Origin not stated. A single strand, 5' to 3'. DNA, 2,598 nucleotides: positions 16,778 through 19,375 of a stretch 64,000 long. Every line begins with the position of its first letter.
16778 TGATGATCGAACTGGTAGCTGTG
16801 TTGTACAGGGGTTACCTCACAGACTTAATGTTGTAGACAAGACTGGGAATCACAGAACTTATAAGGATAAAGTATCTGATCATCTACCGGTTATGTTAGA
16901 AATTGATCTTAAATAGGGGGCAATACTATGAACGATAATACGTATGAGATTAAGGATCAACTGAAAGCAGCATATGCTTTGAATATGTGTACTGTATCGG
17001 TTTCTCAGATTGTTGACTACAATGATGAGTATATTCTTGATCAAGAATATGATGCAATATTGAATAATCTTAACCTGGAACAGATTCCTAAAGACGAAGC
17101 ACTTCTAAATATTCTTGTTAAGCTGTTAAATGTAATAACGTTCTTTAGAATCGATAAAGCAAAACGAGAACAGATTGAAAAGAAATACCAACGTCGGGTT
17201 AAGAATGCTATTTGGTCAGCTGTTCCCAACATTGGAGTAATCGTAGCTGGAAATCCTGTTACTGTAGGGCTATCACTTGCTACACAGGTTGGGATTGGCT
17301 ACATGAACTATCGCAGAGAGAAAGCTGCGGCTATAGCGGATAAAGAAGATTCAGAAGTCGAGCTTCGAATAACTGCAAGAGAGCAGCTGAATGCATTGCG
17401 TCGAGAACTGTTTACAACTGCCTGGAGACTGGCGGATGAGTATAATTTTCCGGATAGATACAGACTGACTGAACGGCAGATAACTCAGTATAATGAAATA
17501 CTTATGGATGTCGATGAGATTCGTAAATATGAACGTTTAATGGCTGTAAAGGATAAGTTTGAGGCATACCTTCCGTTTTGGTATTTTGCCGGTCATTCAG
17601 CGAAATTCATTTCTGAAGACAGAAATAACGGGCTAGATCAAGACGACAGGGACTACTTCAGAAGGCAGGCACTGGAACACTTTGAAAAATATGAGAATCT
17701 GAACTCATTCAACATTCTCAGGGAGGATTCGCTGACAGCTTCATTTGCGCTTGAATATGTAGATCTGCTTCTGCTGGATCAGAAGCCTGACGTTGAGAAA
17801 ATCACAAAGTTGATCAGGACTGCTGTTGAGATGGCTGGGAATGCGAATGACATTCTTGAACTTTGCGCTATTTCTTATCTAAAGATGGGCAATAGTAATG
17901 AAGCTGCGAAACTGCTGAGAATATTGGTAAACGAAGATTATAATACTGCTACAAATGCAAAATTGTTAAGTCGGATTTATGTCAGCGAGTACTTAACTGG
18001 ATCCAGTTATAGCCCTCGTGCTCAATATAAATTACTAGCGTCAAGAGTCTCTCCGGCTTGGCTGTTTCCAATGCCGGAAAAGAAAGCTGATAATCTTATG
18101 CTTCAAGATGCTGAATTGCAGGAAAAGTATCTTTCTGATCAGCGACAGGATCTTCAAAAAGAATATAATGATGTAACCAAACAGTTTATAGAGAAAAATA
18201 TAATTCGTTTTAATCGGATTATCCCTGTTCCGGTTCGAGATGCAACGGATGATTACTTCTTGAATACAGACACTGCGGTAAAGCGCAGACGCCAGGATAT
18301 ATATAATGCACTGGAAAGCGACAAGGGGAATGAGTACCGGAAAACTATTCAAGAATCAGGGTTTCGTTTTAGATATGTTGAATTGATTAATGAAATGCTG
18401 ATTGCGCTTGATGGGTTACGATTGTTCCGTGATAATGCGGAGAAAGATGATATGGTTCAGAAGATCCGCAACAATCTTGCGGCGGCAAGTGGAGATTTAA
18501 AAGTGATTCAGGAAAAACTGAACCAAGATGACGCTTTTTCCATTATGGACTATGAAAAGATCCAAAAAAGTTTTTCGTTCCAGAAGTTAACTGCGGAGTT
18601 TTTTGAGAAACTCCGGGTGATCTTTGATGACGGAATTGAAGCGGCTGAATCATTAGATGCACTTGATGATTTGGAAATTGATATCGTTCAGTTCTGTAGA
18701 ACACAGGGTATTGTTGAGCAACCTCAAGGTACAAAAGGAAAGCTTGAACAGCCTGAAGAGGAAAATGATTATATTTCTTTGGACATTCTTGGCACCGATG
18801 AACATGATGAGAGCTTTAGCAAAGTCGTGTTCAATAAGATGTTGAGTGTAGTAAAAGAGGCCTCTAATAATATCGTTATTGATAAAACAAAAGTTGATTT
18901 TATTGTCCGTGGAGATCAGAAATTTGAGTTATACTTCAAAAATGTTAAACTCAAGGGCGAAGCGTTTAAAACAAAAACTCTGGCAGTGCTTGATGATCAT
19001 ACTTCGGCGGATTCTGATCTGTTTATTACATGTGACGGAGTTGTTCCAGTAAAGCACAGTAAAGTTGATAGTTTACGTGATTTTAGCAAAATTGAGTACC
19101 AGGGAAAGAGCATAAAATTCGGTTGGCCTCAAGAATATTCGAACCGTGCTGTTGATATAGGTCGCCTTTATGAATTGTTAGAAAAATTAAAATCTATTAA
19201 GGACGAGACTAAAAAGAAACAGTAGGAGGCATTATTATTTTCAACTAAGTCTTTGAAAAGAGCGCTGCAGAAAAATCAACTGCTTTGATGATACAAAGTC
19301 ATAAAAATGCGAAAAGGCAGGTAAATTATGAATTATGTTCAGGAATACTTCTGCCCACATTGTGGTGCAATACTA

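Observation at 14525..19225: Translationally coupled ARH-fusion / cytoplasmic EEP nuclease-like / 765-aa protein module: candidate uncharacterised conflict system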

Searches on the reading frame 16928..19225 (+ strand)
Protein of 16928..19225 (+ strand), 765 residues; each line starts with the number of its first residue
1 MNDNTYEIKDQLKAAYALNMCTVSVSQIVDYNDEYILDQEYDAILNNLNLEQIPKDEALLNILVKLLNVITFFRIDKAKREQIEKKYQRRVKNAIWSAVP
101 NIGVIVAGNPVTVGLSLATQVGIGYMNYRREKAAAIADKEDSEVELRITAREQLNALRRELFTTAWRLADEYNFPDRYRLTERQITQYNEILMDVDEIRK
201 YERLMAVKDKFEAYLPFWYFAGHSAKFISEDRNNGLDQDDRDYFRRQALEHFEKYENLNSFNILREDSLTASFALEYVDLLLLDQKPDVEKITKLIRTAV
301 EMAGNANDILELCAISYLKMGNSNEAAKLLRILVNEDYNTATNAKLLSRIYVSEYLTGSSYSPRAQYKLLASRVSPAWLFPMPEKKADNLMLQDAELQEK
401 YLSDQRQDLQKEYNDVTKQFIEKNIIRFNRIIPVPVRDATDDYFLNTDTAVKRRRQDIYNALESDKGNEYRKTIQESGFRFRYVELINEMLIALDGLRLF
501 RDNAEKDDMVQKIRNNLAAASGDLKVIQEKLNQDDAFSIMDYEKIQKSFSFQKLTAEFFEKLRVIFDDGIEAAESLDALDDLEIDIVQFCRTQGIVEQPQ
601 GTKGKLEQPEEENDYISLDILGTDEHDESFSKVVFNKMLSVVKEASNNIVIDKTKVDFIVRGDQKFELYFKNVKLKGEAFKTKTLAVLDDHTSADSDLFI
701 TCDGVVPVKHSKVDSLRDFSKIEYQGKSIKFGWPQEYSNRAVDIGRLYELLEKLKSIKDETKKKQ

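Call 4: search_protein_families(library=pfam, proteins=[window:16928-19225:+], max_evalue=0.01)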
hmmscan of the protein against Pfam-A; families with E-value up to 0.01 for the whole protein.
window:16928-19225:+ (765 aa): 0 families

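Call 5: search_protein_families(library=padloc, proteins=[window:16928-19225:+], max_evalue=0.01)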
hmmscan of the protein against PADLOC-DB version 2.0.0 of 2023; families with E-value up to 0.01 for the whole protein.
window:16928-19225:+ (765 aa): 0 families

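Call 6: search_protein_families(library=ncbifam, proteins=[window:16928-19225:+], max_evalue=0.01)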
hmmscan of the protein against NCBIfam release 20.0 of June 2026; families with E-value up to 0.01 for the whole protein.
window:16928-19225:+ (765 aa): 0 families

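Call 7: find_homologous_proteins(query=window:16928-19222:+)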
Query window:16928-19222:+ (765 aa): 1871 proteins with E <= 0.001 among 8000 candidates; the best 120 are listed.
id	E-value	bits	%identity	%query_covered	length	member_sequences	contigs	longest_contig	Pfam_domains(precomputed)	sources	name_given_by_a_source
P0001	0.0e+0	1559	91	100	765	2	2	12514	-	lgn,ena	-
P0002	0.0e+0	1439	85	99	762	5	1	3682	-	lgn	-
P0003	0.0e+0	1347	80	100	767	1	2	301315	-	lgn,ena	-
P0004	0.0e+0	1289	77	99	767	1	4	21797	-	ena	-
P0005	0.0e+0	1282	76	100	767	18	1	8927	-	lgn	-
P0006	0.0e+0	1282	76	99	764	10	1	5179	-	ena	-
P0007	0.0e+0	1281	75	99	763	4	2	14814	-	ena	-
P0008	0.0e+0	1278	75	99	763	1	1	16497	-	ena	-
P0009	0.0e+0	1277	75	99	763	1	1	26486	-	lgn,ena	-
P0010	0.0e+0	1269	75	99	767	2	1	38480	-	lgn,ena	-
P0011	0.0e+0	1263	75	99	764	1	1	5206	-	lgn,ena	-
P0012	0.0e+0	1263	75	100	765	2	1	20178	-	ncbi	-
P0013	0.0e+0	1263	75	100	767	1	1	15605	-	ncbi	-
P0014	0.0e+0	1262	75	100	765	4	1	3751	-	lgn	-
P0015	0.0e+0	1254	74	100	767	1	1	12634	-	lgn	-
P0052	0.0e+0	1082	64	99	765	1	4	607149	-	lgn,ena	-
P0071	4.7e-214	731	47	98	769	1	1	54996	-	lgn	-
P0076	1.7e-213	729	48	99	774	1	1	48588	-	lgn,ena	-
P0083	2.0e-211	722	47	100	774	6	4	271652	-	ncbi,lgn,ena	-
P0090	6.2e-210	718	46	99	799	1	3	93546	-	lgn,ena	-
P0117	6.9e-205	701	46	99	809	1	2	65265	-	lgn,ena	-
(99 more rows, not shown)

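Call 9: find_related_loci(query=A1, collection=genome_contigs, flank=10000)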
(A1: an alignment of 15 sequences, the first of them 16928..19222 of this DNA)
Query A1 (765 aa) in genome_contigs; peptide patterns used: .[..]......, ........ (x = any residue, [..] = any of these).
75 stretches matched a pattern; 34 encode a relative of the query (tblastn E <= 1e-3); 33 distinct loci.
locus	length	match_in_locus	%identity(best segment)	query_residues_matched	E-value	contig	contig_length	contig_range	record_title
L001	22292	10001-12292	75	1-762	0e+0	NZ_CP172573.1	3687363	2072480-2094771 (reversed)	Butyrivibrio sp. JL13D10 chromosome 1, complete sequence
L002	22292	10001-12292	75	1-762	0e+0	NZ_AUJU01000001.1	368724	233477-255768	Butyrivibrio sp. LC3010 G622DRAFT_scaffold00001.1_C, whole genome shotgun sequence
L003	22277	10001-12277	73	1-758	0e+0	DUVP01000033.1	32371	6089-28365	MAG TPA_asm: Mogibacterium sp. isolate AS08sgBPME_421 255796_AS08, whole genome shotgun sequence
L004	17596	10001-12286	71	1-760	0e+0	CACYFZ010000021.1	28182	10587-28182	MAG: uncultured Clostridiales bacterium isolate RUG11913 genome assembly, contig: RUG11913_asm_21, whole genome shotgun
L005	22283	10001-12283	45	12-764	0e+0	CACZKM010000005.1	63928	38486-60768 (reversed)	MAG: Ruminococcaceae bacterium isolate RUG12702 genome assembly, contig: RUG12702_asm_5, whole genome shotgun sequence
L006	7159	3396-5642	43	13-762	0e+0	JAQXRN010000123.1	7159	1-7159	MAG: Bacillota bacterium isolate SUG1458 k141_8279891, whole genome shotgun sequence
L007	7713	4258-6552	44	13-747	0e+0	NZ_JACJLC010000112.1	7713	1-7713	Pseudoflavonifractor phocaeensis strain An507 An507_contig-110_111, whole genome shotgun sequence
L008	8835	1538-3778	43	11-757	0e+0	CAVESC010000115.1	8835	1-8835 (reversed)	Bacteroidaceae bacterium isolate SRR8978468_cleanbin_000001 genome assembly, contig: Spades_SRR8978468_contig_364, whole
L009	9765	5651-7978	42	10-755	0e+0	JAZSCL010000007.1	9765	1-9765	MAG: Acutalibacteraceae bacterium isolate T1900044916_TS20190382.MAGScoT_cleanbin_000022 SGB_3335_k141_3450788, whole ge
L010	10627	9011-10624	54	12-547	0e+0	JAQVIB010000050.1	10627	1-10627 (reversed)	MAG: Lachnospiraceae bacterium isolate STE_3 NODE_15864_length_10627_cov_2.780000_Sandtown_E, whole genome shotgun seque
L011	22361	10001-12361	45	3-761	0e+0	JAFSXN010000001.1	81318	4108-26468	MAG: Lachnospiraceae bacterium isolate RGIG3564 Goat_Rumen.Co__c45244, whole genome shotgun sequence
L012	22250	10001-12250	46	12-758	0e+0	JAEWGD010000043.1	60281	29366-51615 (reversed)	MAG: Bacillota bacterium isolate OH_PBlB_209 k127_529427, whole genome shotgun sequence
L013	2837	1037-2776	49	4-597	4e-178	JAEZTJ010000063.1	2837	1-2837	MAG: Bacillota bacterium isolate OH_PDB_44 k127_508411, whole genome shotgun sequence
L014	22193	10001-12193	40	13-754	3e-161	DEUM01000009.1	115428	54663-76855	MAG TPA_asm: Lachnoclostridium sp. UBA3262 UBA3262_contig_1353, whole genome shotgun sequence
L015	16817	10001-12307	40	5-754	3e-157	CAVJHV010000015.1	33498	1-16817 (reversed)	Treponemataceae bacterium isolate H07616-L1_cleanbin_000045 genome assembly, contig: Spades_H07616-L1_contig_785, whole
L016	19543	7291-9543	39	10-762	1e-142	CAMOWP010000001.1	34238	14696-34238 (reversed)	MAG: uncultured Clostridia bacterium isolate SRR873600_bin.22_metaWRAP_v1.3_MAG genome assembly, contig: NODE_2169_lengt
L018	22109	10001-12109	40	13-711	8e-139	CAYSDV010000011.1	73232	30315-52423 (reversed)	MAG TPA_asm: uncultured Treponema sp. isolate binchicken_co370_268 genome assembly, contig: NODE_504_length_73232_cov_12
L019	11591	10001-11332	51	10-453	1e-127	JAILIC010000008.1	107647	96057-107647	MAG: Treponema sp. isolate RUI140 k141_8862868_flag=1_multi=11.0000_len=107647, whole genome shotgun sequence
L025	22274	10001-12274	43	10-757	0e+0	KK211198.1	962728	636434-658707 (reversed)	Clostridium viride DSM 6836 genomic scaffold Q325DRAFT_scaffold00001.1, whole genome shotgun sequence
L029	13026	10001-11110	40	10-351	1e-63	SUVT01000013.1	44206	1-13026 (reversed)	MAG: Lentisphaerae bacterium isolate SIG79 NODE_4130_length_44206_cov_1.763266, whole genome shotgun sequence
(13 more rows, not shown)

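Call 14: find_encoding_contigs(protein=window:16928-19225:+, flank=10000, max_places=4)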
Protein window:16928-19225:+ (765 aa): no gene with exactly this product is on record in the collection.

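Call 15: find_encoding_contigs(protein=P0083, flank=10000, max_places=3)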
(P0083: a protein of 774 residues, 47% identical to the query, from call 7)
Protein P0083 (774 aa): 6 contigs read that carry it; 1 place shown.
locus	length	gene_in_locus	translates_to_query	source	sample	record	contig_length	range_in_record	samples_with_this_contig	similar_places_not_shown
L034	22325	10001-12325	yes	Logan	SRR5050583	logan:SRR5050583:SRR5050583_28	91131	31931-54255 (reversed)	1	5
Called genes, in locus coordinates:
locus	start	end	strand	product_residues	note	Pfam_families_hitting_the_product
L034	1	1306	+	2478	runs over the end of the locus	PF07669:Eco57I (weak), PF28553:WH_1 (weak), PF28554:DUF8437, PF00270:DEAD (faint), PF28555:Helicase_dom, PF00271:Helicase_C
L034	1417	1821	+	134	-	-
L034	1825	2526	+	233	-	PF04026:SpoVG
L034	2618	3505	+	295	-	PF20379:DUF6674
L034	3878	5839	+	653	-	PF02463:SMC_N, PF11398:DUF2813 (weak), PF13175:AAA_15, PF13476:AAA_23, PF13304:AAA_21, PF13175:AAA_15, PF13304:AAA_21, PF20469:OLD-like_TOPRIM, +2 more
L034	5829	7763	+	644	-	PF00580:UvrD-helicase, PF13245:AAA_19, PF13361:UvrD_C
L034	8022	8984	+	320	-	PF13280:WYL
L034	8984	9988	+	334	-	PF03372:Exo_endo_phos (weak)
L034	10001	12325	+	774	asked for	-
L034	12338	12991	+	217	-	-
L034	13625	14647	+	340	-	PF13280:WYL, PF25583:WCX (weak)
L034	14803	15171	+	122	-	PF08797:HIRAN (weak)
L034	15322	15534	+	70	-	-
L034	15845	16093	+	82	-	PF13443:HTH_26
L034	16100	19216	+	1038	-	PF08378:NERD (weak), PF00580:UvrD-helicase, PF01443:Viral_helicase1 (faint), PF13245:AAA_19, PF13361:UvrD_C, PF13538:UvrD_C_2 (faint)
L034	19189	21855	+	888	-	-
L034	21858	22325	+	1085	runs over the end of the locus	PF00176:SNF2-rel_dom, PF04851:ResIII, PF00270:DEAD (weak), PF00271:Helicase_C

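Call 16: find_encoding_contigs(protein=P0052, flank=10000, max_places=2)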
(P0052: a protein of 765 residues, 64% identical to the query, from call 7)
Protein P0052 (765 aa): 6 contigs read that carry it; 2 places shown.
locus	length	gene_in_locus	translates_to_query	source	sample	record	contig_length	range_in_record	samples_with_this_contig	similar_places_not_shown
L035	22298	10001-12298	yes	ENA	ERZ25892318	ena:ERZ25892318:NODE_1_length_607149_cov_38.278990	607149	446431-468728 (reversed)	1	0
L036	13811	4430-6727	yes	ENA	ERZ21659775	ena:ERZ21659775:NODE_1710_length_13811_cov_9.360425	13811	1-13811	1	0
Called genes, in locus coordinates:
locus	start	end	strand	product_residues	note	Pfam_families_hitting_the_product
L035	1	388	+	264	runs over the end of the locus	PF13276:HTH_21, PF00665:rve, PF13683:rve_3, PF13333:rve_2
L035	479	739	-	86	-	PF03083:MtN3_slv (weak)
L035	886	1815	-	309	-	PF01116:F_bP_aldolase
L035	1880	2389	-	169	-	-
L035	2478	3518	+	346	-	PF00849:PseudoU_synth_2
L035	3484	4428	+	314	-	PF10502:Peptidase_S26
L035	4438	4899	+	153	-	PF01668:SmpB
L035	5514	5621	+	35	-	-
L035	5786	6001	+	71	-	-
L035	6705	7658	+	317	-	PF13280:WYL (weak)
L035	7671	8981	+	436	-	PF03747:ADP_ribosyl_GH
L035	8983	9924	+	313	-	PF03372:Exo_endo_phos (weak)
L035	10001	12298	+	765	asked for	-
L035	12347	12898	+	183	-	PF13395:HNH_4 (weak)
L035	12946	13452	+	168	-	PF13302:Acetyltransf_3, PF13420:Acetyltransf_4, PF00583:Acetyltransf_1, PF13523:Acetyltransf_8 (faint), PF13673:Acetyltransf_10, PF13508:Acetyltransf_7, PF08445:FR47 (weak)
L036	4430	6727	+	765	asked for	-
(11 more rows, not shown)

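Call 17: find_encoding_contigs(protein=P0090, flank=10000, max_places=2)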
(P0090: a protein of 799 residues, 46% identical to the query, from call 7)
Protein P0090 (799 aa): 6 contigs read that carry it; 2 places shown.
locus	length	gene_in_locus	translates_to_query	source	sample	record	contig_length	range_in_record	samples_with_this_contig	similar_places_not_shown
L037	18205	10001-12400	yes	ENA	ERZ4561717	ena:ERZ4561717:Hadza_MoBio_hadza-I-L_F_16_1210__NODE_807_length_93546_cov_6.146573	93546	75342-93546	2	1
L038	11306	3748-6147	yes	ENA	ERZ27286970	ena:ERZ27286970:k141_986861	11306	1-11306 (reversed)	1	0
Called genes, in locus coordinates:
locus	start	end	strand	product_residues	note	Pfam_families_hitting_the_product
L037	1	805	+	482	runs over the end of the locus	PF02618:YceG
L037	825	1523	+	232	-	PF01135:PCMT, PF01596:Methyltransf_3, PF13847:Methyltransf_31, PF08241:Methyltransf_11 (weak), PF13578:Methyltransf_24, PF13649:Methyltransf_25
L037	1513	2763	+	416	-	PF01136:Peptidase_U32, PF16325:Peptidase_U32_C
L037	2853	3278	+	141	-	PF22381:Staph_reg_Sar_Rot, PF01978:TrmB (weak), PF01047:MarR, PF12802:MarR_2, PF13463:HTH_27 (weak)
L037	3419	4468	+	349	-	-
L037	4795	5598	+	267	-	PF00142:Fer4_NifH, PF01656:CbiA, PF02374:ArsA_ATPase, PF06564:CBP_BcsQ, PF09140:MipZ (faint), PF10609:ParA, PF13614:AAA_31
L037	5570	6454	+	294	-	PF02195:ParB_N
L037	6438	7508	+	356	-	PF06970:RepA_N, PF19481:DUF6017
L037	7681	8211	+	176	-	-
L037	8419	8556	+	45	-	-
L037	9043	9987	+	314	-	-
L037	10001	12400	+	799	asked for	-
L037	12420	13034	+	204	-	-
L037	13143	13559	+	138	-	PF00872:Transposase_mut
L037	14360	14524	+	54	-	PF11208:DUF2992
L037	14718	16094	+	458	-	PF28123:DUF8370, PF28130:DUF8371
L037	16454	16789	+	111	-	-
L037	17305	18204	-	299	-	?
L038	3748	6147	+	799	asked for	-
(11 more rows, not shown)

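Call 18: find_encoding_contigs(protein=P0003, flank=10000, max_places=2)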
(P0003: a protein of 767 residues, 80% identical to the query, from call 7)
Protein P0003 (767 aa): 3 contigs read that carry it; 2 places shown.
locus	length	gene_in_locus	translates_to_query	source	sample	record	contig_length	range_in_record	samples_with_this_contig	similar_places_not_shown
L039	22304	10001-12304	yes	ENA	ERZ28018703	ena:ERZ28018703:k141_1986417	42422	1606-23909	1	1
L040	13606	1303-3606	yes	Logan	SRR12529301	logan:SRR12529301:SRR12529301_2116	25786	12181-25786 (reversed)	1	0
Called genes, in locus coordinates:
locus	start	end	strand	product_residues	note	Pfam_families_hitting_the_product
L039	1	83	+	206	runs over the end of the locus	PF10502:Peptidase_S26, PF00717:Peptidase_S24 (weak)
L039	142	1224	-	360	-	PF02729:OTCace_N, PF00185:OTCace, PF02748:PyrI_C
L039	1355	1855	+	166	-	PF02525:Flavodoxin_2, PF03358:FMN_red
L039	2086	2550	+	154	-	-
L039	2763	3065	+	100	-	-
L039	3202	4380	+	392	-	PF12710:HAD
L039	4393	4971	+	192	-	PF02525:Flavodoxin_2, PF03358:FMN_red (weak)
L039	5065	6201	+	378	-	PF01545:Cation_efflux, PF16916:ZT_dimer (faint)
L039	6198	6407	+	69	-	-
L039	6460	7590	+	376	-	-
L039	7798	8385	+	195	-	PF08211:dCMP_cyt_deam_2, PF00383:dCMP_cyt_deam_1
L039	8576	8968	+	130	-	-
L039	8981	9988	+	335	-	PF03372:Exo_endo_phos (weak)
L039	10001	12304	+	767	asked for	-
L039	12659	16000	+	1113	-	PF03118:RNA_pol_A_CTD, PF26169:HHH_XRCC3_RpoA, PF04545:Sigma70_r4 (weak)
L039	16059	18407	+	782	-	PF01507:PAPS_reduct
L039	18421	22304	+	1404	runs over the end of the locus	-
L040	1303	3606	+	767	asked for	-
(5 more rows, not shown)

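Call 25: predict_structure(alignment_id=A2)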
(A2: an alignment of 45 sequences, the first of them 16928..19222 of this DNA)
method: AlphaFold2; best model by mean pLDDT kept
length: 765 residues; sequences in the alignment: 45
mean_pLDDT: 81.0   pTM: 0.56
mean pLDDT of the five models: 81.0, 80.7, 77.7, 77.6, 74.6
residues with pLDDT >= 90: 130; 70-90: 531; 50-70: 77; < 50: 27
segments of 3 or more residues with pLDDT < 50: 1-3, 599-612, 624-630
pLDDT, mean of each block of 10 residues (from residue 1): 62 78 74 66 64 65 73 72 84 74 59 75 81 85 80 78 77 80 85 89 91 87 92 87 93 84 67 90 86 90 85 90 90 89 90 82 85 86 85 86 89 90 89 83 87 90 85 80 86 88 87 86 84 83 85 90 92 86 86 67 33 65 48 76 88 89 84 60 85 86 85 79 86 81 90 85 54
secondary structure, 60 per line:
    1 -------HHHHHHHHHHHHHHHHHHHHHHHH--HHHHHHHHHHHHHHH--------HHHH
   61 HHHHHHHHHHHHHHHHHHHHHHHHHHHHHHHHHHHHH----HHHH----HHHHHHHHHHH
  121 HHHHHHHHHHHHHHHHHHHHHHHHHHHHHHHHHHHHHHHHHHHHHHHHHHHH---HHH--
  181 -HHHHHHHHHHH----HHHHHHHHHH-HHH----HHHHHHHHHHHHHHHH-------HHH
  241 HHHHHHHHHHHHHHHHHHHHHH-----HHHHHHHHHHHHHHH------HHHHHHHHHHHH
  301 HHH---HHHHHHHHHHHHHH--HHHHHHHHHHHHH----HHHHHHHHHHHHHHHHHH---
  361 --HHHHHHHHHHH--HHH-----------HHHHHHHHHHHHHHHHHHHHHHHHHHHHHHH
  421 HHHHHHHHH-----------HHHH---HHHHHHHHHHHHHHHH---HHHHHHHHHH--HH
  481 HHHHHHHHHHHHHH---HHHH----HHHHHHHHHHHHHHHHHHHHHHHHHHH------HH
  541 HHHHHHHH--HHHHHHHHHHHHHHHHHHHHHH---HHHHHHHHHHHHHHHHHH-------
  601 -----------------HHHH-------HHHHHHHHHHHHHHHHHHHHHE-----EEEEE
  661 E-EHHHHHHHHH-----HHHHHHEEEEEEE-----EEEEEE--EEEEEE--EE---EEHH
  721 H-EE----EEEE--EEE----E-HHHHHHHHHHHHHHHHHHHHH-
elements in order (helices of 4 or more, strands of 3 or more residues): H8-31 H34-48 H57-97 H102-105 H110-172 H182-192 H197-206 H215-230 H238-262 H268-282 H289-303 H307-320 H323-335 H340-357 H363-373 H390-429 H441-444 H448-463 H467-476 H479-494 H498-501 H506-532 H539-548 H551-572 H576-593 H618-621 H629-649 E656-661 H664-672 H678-683 E684-690 E696-701 E704-709 E729-732 E735-737 H744-764

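Call 30: fold_search(model_id=the predicted structure, library=pdb)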
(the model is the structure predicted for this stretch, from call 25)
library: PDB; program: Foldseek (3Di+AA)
matches with E <= 10: 1062; with E <= 0.001: 0
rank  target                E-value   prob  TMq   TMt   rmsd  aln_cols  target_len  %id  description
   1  6xr1                  1.6e-03  0.66  0.09  0.11  28.2       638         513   14  Computationally designed right-handed alpha/alpha single-chain toroid with 9 repeats (released 2021-07-14)
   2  8dtg_B                2.4e-03  1.00  0.18  0.19  28.4       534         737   13  Cryo-EM structure of Arabidopsis SPY alternative conformation 1 (released 2023-03-08)
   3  4j0u                  2.8e-03  0.99  0.18  0.26  24.3       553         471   11  Crystal structure of IFIT5/ISG58 (released 2013-02-13)
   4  9hvq_Q                3.2e-03  0.90  0.15  0.13  33.2       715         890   12  Structure of the transcribing Pol II-DSIF-PAF-SPT6-RECQL5 complex (released 2025-07-16)
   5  9qhc_A                4.3e-03  1.00  0.18  0.44  17.1       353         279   15  Crystal structure of 8-repeat CTPR protein with eliminated coordination sites (released 2025-10-22)
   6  8dth_A                4.3e-03  1.00  0.16  0.17  22.4       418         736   15  Cryo-EM structure of Arabidopsis SPY alternative conformation 2 (released 2023-03-08)
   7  3zgq                  4.7e-03  0.98  0.18  0.25  23.8       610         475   11  Crystal structure of human interferon-induced protein IFIT5 (released 2013-01-23)
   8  2pl2_A                4.9e-03  1.00  0.15  0.50  10.9       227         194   15  Crystal structure of TTC0263: a thermophilic TPR protein in Thermus thermophilus HB27 (released 2008-03-04)
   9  8dtf_A                5.8e-03  1.00  0.17  0.16  22.7       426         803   13  Cryo-EM structure of the full length Arabidopsis SPY with complete TPRs (released 2023-03-08)
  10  8dth_B                6.6e-03  0.99  0.14  0.15  17.0       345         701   14  Cryo-EM structure of Arabidopsis SPY alternative conformation 2 (released 2023-03-08)
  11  8j8p_C                6.6e-03  0.97  0.20  0.17  34.7       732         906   10  Structure of the four-component Paf1 complex from Saccharomyces eubayanus (released 2023-05-24)
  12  5nnr_D                8.9e-03  0.92  0.18  0.20  24.7       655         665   13  Structure of Naa15/Naa10 bound to HypK-THB (released 2017-06-14)
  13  8dti_A                9.2e-03  1.00  0.19  0.22  20.3       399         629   11  Cryo-EM structure of Arabidopsis SPY in complex with GDP-fucose (released 2023-03-08)
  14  4hor_A                9.6e-03  0.97  0.18  0.26  21.5       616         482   13  Crystal Structure of Full-Length Human IFIT5 with 5`-triphosphate Oligocytidine (released 2013-01-23)
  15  5nnp_A                1.0e-02  0.92  0.18  0.20  24.7       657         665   14  Structure of Naa15/Naa10 bound to HypK-THB (released 2017-06-14)
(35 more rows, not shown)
